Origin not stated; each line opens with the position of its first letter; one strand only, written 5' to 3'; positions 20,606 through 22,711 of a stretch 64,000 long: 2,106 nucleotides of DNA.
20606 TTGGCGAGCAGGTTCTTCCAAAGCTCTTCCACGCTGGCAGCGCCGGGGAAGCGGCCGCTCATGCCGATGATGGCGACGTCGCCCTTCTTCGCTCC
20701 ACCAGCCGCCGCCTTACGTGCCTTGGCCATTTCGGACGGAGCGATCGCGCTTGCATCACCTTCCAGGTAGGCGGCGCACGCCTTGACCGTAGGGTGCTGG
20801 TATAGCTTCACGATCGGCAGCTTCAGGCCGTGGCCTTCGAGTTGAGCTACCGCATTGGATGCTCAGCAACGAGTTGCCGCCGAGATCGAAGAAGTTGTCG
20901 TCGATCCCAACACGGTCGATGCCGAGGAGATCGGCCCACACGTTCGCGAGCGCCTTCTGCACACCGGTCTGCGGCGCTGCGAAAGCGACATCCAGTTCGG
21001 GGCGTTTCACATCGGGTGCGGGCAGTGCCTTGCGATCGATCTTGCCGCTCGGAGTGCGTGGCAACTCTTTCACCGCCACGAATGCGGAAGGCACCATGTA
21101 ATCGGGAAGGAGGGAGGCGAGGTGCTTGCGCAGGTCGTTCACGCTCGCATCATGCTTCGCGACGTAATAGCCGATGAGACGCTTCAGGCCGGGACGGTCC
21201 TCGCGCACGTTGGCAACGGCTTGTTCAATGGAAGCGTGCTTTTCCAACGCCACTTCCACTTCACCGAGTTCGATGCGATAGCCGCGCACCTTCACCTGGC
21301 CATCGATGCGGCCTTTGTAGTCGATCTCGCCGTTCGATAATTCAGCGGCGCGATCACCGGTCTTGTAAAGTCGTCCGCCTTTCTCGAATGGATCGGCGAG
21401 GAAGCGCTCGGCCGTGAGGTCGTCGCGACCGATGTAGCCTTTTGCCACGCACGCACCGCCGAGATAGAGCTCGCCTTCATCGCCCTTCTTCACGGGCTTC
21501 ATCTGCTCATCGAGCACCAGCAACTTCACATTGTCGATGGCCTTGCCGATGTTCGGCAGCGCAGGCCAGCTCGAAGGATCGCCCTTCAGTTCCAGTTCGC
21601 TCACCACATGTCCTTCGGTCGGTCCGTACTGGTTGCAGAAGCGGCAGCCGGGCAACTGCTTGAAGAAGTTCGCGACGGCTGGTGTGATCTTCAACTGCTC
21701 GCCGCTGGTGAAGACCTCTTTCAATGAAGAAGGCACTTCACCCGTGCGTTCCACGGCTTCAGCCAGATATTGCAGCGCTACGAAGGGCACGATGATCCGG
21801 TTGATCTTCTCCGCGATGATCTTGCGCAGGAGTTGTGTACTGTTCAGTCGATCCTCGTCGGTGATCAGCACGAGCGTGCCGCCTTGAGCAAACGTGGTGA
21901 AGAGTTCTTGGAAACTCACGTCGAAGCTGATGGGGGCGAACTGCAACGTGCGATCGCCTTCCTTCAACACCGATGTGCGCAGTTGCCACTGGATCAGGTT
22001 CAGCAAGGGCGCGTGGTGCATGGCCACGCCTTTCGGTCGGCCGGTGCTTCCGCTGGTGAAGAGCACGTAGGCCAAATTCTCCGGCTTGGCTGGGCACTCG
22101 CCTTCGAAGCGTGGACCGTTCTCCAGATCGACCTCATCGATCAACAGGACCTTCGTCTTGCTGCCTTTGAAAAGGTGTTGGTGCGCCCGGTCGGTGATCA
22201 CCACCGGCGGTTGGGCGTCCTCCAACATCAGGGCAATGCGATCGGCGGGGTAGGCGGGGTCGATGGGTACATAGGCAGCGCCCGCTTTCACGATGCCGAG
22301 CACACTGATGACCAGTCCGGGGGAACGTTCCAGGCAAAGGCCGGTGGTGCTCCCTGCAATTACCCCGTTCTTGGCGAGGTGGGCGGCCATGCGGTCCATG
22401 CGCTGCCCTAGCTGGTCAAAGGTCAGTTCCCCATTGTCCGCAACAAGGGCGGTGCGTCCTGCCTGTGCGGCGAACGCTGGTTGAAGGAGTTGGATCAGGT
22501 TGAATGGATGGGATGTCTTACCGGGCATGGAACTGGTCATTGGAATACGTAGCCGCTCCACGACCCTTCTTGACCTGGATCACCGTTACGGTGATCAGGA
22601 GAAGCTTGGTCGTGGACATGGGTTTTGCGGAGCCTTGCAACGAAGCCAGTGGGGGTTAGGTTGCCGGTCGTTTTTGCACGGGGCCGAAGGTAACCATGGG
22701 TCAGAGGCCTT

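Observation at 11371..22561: Compact three-gene hybrid NRPS-PKS cluster with an in-line beta-aminotransferase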

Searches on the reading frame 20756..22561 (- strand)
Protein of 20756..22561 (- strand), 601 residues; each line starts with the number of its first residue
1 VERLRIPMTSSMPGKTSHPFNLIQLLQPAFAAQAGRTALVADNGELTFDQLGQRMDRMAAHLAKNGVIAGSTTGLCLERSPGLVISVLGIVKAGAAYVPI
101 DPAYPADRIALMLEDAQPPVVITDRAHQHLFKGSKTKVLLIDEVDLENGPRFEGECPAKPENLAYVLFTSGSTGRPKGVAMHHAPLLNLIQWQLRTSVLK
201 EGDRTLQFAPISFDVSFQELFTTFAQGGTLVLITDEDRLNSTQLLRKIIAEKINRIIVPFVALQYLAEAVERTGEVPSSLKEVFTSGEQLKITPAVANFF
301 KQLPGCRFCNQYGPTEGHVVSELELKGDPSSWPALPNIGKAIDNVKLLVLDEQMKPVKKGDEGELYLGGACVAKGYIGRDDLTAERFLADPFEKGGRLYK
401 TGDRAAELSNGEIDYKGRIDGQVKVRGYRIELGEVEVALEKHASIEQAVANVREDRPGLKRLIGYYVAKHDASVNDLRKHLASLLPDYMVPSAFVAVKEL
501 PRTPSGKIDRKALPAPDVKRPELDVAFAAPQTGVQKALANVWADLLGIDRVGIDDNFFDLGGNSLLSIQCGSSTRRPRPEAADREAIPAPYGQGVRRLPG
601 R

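Call 5: search_protein_families(library=pfam, proteins=[window:20756-22561:-])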
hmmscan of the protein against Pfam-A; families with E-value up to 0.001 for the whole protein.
window:20756-22561:- (601 aa): 3 families
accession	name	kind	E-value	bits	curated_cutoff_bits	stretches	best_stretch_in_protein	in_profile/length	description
PF00501.34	AMP-binding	-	2.3e-74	250.9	29.9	1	31-376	6-383/384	AMP-binding enzyme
PF13193.12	AMP-binding_C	-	2.8e-10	41.4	24.5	1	434-507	1-76/76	AMP-binding enzyme C-terminal domain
PF00550.31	PP-binding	-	1.2e-06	29.1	20.8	1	537-569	2-36/67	Phosphopantetheine attachment site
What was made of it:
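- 21041..22471 (-): A1 adenylation domain. Its Stachelhaus code is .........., which is proline-like. Pfam AMP-binding and AMP-binding_C (call 5).
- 20770..20953 (-): PCP1 carrier domain (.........), cut by the first frameshift just after the serine motif. Pfam PP-binding, truncated at profile position 36 (call 5).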

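Call 18: search_solved_structures(query=window:20930-22561:-, max_evalue=1e-20, show_alignments=0)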
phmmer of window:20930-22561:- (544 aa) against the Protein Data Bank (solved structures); distinct sequences matched with E-value up to 1e-20: 92 (the best 60 are shown).
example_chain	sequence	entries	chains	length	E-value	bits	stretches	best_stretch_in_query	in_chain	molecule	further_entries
9be3_A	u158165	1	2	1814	2e-173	580.8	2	35-543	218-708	Linear gramicidin synthase subunit A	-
9be4_A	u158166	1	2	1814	2e-173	580.8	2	35-543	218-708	Linear gramicidin synthase subunit A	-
6mfz_A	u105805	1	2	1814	2e-173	580.8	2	35-543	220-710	Linear gramicidin synthase subunit A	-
9meh_A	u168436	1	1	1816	2e-173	580.8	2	35-543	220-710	Linear gramicidin synthase subunit A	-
6mfy_A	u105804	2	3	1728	5.2e-169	566.3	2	35-543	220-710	Linear gramicidin synthase subunit A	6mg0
8xjz_C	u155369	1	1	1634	7.8e-117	394.1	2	36-513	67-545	Peptide synthetase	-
4d4g_A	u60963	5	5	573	5.5e-109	368.2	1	26-542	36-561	APNAA1 | APNA A1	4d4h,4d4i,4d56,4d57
9bfd_B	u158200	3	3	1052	3e-108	365.8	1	36-543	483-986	Tyrocidine synthase 2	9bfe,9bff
8jbr_A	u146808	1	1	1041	2e-99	336.7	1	25-544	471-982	McyA protein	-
9bfd_A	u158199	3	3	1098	1.5e-98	333.8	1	23-543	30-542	Tyrocidine synthase 1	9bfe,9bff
5u89_A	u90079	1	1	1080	1.8e-95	323.6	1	16-519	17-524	Amino acid adenylation domain protein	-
8hlk_A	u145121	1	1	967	2.8e-95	323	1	22-517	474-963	Microcystin synthetase B (Fragment)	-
6p1j_A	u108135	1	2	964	2e-94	320.2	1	33-513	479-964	Txo2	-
6ea3_B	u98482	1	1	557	1e-90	307.9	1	21-517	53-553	adenylation domain of Fuscachelin synthetase component H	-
8www_A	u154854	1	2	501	4.2e-90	305.9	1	23-516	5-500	Carrier domain-containing protein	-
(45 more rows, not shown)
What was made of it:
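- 21041..22471 (-): Best single-domain PDB hits include TycB module 1 (call 18).
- TycB module 1 (Pro) is among the best PDB hits (call 18).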
